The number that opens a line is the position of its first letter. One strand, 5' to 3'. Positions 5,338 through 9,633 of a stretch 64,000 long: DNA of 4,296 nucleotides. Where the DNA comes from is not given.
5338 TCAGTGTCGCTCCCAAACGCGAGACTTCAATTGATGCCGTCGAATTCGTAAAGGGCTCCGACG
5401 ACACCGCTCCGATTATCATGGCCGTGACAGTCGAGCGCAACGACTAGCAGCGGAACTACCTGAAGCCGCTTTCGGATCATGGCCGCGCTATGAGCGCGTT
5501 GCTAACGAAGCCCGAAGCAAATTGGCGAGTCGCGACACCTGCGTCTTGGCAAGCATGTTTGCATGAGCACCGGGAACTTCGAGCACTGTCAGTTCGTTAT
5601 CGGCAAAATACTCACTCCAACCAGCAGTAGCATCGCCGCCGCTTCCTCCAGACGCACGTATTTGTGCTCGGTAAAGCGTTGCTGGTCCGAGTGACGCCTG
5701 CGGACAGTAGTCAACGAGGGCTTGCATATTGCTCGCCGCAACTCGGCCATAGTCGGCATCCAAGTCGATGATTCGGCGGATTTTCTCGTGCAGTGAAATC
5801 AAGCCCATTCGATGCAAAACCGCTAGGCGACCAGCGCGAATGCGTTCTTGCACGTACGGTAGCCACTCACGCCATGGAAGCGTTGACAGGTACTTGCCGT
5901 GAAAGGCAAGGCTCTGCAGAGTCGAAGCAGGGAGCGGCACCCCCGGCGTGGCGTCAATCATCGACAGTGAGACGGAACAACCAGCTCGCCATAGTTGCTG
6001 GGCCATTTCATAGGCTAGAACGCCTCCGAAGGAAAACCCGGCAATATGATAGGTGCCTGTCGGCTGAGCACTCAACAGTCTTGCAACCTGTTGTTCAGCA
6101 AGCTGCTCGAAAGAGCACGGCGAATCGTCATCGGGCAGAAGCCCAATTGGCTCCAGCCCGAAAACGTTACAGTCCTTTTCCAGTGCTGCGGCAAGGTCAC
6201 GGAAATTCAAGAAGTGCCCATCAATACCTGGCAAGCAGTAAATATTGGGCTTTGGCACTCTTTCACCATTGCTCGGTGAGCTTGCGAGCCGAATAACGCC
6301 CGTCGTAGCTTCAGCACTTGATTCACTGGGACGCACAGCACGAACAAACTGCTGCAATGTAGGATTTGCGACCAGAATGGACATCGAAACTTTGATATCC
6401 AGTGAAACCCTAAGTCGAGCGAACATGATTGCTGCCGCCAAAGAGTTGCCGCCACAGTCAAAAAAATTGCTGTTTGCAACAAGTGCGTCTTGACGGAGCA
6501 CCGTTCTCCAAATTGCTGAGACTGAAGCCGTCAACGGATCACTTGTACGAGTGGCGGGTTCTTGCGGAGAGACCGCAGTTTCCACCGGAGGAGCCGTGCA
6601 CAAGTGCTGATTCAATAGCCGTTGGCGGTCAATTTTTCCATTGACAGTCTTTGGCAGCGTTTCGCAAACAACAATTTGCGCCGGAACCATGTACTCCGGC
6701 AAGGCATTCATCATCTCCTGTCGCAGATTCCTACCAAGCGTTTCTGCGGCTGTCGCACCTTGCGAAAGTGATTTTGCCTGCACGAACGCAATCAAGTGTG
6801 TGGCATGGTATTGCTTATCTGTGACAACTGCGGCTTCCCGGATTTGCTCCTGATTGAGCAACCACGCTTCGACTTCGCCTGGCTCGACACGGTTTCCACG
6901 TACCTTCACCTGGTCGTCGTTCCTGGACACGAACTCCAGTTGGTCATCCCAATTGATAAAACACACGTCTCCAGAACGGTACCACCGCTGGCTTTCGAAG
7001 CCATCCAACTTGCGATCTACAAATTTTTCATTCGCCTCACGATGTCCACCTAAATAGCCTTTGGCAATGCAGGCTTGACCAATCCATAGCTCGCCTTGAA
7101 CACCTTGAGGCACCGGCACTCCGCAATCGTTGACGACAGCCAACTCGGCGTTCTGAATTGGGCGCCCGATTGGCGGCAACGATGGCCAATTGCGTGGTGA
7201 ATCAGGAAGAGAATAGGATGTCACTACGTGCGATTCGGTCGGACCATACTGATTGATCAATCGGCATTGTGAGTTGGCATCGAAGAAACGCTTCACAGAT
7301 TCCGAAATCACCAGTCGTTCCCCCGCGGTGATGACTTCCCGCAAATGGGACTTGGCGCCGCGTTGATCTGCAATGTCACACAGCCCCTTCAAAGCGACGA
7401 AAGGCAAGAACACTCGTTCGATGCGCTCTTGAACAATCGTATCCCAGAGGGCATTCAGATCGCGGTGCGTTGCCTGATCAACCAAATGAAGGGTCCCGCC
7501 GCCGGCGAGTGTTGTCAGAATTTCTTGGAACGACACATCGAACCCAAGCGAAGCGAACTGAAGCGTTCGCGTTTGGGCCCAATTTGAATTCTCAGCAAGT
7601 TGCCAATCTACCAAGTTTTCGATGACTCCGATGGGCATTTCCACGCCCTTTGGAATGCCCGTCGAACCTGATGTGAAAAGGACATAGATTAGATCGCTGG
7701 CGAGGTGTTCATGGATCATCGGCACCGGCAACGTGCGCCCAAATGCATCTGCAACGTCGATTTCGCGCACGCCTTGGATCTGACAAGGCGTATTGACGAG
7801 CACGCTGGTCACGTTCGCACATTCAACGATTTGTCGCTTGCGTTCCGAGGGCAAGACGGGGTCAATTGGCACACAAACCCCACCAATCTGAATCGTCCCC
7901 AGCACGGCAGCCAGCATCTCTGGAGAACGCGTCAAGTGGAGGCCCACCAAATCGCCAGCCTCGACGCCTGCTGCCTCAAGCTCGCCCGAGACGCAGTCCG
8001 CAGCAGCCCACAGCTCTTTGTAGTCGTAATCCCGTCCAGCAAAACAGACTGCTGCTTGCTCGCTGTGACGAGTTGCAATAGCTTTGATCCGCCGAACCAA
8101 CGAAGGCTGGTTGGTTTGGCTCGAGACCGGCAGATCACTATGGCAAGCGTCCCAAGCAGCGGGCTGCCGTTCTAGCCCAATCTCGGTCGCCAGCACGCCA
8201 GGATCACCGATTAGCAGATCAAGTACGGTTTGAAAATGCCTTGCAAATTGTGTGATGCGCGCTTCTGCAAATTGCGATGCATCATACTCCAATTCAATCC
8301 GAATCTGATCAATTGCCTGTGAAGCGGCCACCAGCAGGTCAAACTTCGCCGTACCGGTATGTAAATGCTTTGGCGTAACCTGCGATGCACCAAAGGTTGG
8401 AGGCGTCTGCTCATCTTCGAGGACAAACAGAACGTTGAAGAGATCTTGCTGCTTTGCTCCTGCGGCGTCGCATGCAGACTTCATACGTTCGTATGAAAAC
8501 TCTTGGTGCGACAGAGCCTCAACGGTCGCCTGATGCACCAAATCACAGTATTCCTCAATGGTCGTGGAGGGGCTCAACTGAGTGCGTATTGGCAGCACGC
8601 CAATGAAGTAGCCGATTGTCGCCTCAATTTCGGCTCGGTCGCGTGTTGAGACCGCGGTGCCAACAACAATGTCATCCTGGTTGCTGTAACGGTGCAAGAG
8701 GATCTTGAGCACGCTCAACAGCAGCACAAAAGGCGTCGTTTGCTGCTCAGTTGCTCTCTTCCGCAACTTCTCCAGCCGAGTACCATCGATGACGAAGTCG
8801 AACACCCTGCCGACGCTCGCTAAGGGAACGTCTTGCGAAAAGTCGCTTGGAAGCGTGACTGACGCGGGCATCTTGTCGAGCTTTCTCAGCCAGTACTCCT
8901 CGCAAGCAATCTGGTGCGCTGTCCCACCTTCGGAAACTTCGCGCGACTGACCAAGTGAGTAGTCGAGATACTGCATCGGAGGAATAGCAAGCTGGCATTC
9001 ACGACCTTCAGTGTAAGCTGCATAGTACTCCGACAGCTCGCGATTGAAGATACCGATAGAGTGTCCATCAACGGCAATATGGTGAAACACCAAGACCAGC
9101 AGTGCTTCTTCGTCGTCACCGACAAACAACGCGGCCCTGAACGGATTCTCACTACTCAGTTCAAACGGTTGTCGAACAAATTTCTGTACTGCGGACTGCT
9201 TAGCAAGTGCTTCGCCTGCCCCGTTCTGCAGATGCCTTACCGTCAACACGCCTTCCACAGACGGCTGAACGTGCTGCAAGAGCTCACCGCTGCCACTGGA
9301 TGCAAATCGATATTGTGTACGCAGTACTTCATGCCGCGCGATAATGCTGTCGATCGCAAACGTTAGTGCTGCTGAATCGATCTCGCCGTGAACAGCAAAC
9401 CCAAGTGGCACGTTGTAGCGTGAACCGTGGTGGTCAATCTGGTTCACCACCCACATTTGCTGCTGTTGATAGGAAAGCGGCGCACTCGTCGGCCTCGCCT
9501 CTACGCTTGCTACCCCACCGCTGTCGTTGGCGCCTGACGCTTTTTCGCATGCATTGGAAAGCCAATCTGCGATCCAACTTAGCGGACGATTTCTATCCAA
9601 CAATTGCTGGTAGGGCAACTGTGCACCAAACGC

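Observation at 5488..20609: An NRPS is the terminal gene of a Wzx/Wzy polysaccharide operon: candidate peptide-decorated glycan or co-regulated peptide system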

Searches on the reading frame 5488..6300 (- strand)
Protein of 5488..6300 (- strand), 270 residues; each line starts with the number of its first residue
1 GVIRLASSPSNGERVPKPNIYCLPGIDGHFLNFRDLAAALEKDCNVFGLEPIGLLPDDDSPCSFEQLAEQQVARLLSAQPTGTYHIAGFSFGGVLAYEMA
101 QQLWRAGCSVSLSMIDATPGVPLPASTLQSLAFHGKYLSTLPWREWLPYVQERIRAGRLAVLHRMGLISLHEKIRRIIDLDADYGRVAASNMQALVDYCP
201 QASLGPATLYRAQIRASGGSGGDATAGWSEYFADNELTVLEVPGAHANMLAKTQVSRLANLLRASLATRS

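Call 50: search_solved_structures(query=window:5488-6300:-, max_evalue=0.001)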
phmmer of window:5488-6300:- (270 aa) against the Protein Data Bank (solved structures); distinct sequences matched with E-value up to 0.001: 31.
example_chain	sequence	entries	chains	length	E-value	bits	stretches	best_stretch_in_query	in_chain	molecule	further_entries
4zxh_A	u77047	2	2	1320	5.1e-11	45.6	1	26-257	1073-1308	ABBFA_003403 | Tyrocidine synthetase 3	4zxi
7r0x_A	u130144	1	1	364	8.8e-11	44.8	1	25-137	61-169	Polyketide synthase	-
2cb9_A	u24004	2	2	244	8.9e-09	38.3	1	18-114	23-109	FENGYCIN SYNTHETASE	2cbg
7crn_A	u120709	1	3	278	2.9e-08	36.6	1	12-113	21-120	Non-ribosomal peptide synthetase 4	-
6ojc_A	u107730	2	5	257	5.3e-08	35.7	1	54-116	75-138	NocB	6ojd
7dxo_A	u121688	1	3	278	7.6e-08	35.2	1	12-113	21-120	Non-ribosomal peptide synthetase 4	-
3tej_A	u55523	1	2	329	2.4e-07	33.6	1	18-119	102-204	Enterobactin synthase component F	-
2roq_A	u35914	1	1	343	2.6e-07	33.4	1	18-119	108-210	Enterobactin synthetase component F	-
2vz8_A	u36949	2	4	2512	7.8e-07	31.9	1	20-104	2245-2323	FATTY ACID SYNTHASE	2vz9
2k2q_B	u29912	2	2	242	1.1e-06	31.4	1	16-117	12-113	Surfactin synthetase thioesterase subunit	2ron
8tqv_A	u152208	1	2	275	1.5e-06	31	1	33-124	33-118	Polyketide synthase Pks13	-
5v3z_A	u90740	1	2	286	1.6e-06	30.8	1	34-124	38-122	Polyketide synthase Pks13 (Termination polyketide synthase)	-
5v3w_A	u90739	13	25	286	1.7e-06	30.8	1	34-124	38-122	Polyketide synthase Pks13 (Termination polyketide synthase) | Polyketide synthase Pks13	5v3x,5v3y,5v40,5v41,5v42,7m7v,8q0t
7vjt_A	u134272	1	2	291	1.8e-06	30.7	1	34-124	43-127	Polyketide synthase Pks13 (Termination polyketide synthase)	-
7mhd_A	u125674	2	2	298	2.4e-06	30.3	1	20-105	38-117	Fatty acid synthase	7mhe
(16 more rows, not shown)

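Call 90: predict_structure(alignment_id=A3)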
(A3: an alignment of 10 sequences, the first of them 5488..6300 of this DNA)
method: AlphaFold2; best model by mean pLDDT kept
length: 270 residues; sequences in the alignment: 10
mean_pLDDT: 75.0   pTM: 0.75
mean pLDDT of the five models: 75.0, 74.9, 72.7, 57.9, 56.2
residues with pLDDT >= 90: 39; 70-90: 151; 50-70: 61; < 50: 19
segments of 3 or more residues with pLDDT < 50: 1-13, 218-221
pLDDT, mean of each block of 10 residues (from residue 1): 37 66 71 74 78 54 81 87 88 91 94 87 70 78 78 76 77 60 62 80 93 64 66 88 73 79 75
secondary structure, 60 per line:
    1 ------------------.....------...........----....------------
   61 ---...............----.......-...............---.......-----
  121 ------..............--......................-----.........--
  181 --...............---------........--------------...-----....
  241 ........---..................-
elements in order: E19-23 H30-40 E45-48 H64-78 E83-89 H91-105 E109-115 H127-140 H143-164 H170-178 H183-197 E207-214 E237-245 H252-269

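Call 92: fold_search(model_id=the predicted structure, library=pdb)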
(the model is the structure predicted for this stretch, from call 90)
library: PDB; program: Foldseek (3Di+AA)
matches with E <= 10: 1715; with E <= 0.001: 794
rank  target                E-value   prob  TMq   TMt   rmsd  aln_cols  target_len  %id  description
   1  4zxh                  1.0e-13  1.00  0.63  0.14   8.9       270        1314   22  Crystal Structure of holo-AB3403 a four domain nonribosomal peptide synthetase from Acinetobacter Baumanii (released 2015-12-30)
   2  6ojd_A                4.9e-13  1.00  0.62  0.72   5.6       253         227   20  A high-resolution crystal structure of covalent complex of NocB thioesterase domain with fluorophosphonate nocardicin  (released 2019-09-11)
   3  5v3x_A                5.2e-13  1.00  0.60  0.60   9.2       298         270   21  Crystal Structure of Mtb Pks13 Thioesterase domain in complex with inhibitor TAM1 (released 2017-07-05)
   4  4z49_B                7.4e-13  1.00  0.62  0.59   9.0       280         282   21  Homo Sapiens Fatty Acid Synthetase, Thioesterase Domain at 1.7 Angstroms Resolution (released 2016-03-16)
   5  8q0u_B                8.3e-13  1.00  0.60  0.60   9.5       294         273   23  Identification and optimisation of novel inhibitors of the Polyketide synthetase 13 thioesterase domain with antituber (released 2023-11-22)
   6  5v41_B                9.9e-13  1.00  0.62  0.62   8.5       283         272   21  Crystal Structure of Mtb Pks13 Thioesterase domain in complex with inhibitor TAM5 (released 2017-07-05)
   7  6ojd_C                1.1e-12  1.00  0.60  0.71   5.6       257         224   20  A high-resolution crystal structure of covalent complex of NocB thioesterase domain with fluorophosphonate nocardicin  (released 2019-09-11)
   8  5v41_A                1.3e-12  1.00  0.60  0.60   9.7       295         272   21  Crystal Structure of Mtb Pks13 Thioesterase domain in complex with inhibitor TAM5 (released 2017-07-05)
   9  8q0t_B                1.6e-12  1.00  0.62  0.62   9.6       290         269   21  Identification and optimisation of novel inhibitors of the Polyketide synthetase 13 thioesterase domain with antituber (released 2023-11-22)
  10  5v40_A                1.8e-12  1.00  0.61  0.60   9.7       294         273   22  Crystal Structure of Mtb Pks13 Thioesterase domain in complex with inhibitor TAM6 (released 2017-07-05)
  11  7r0x                  1.8e-12  1.00  0.60  0.55   9.0       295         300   18  Structure of the branching thioesterase from oocydin biosynthesis (released 2022-08-10)
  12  6ojd_D                2.2e-12  1.00  0.61  0.73   6.5       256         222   23  A high-resolution crystal structure of covalent complex of NocB thioesterase domain with fluorophosphonate nocardicin  (released 2019-09-11)
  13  7dxo_A                2.4e-12  1.00  0.62  0.64   7.0       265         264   20  The mutant of bifunctional thioesterase catalyzing epimerization and cyclization (released 2022-01-26)
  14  5v42_B                3.1e-12  1.00  0.60  0.60   8.7       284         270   21  Crystal Structure of Mtb Pks13 Thioesterase domain in complex with inhibitor TAM3 (released 2017-07-05)
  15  6ojc                  3.3e-12  1.00  0.64  0.76   5.1       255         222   20  A high-resolution crystal structure of NocB thioesterase domain from Nocardicin cluster (released 2019-09-11)
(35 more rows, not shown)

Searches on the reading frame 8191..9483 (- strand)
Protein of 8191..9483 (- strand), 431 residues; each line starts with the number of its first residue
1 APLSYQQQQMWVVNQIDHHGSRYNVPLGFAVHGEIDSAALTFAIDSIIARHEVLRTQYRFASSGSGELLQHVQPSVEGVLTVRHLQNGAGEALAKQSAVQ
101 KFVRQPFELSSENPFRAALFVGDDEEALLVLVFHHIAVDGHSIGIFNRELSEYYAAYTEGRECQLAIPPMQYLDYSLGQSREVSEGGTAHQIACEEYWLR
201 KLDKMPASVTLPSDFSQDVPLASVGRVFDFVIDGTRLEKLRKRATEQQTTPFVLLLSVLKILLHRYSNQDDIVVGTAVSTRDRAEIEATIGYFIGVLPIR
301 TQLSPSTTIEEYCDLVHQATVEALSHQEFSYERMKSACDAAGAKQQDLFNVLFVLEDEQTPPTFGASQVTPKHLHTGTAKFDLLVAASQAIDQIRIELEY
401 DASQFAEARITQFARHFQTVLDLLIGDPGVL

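Call 89: search_solved_structures(query=window:8191-9483:-, max_evalue=1e-20)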
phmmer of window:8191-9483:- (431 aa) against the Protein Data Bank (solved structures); distinct sequences matched with E-value up to 1e-20: 26.
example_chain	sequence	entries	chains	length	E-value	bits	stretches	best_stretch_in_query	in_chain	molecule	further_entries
6oyf_A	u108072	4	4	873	5.5e-47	163.9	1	1-426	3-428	Txo1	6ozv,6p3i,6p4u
6p1j_A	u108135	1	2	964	1.6e-44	155.7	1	2-340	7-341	Txo2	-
2jgp_A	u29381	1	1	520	6.2e-43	150.5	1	2-429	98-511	TYROCIDINE SYNTHETASE 3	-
8z0q_C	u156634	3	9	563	8e-42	146.9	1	1-429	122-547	Special condensation domain in NRPS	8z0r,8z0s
8fx6_A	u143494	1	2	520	2.9e-40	141.7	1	3-428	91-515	PCP-C didomain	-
7kvw_A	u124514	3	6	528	3.1e-40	141.6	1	3-428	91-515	PCP-C didomain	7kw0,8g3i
5u89_A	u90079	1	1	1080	3.4e-40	141.5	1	2-387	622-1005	Amino acid adenylation domain protein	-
8fx7_A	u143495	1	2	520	7.5e-40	140.4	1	3-428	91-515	PCP-C didomain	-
7kw2_A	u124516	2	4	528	7.9e-40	140.3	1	3-428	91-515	PCP-C didomain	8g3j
8xjz_C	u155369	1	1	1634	3.7e-35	124.9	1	2-428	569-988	Peptide synthetase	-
9rde_A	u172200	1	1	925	6.3e-29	104.4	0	4-422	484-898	Bacitracin synthase 3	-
9lcq_A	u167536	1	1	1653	5.6e-28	101.3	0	28-421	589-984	PvdL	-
9up2_A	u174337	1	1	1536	8.5e-28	100.7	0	28-421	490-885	PvdL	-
9lcp_A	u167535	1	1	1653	1.1e-27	100.3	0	28-421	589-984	PvdL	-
9lco_A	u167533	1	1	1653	1.1e-27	100.3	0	28-421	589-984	PvdL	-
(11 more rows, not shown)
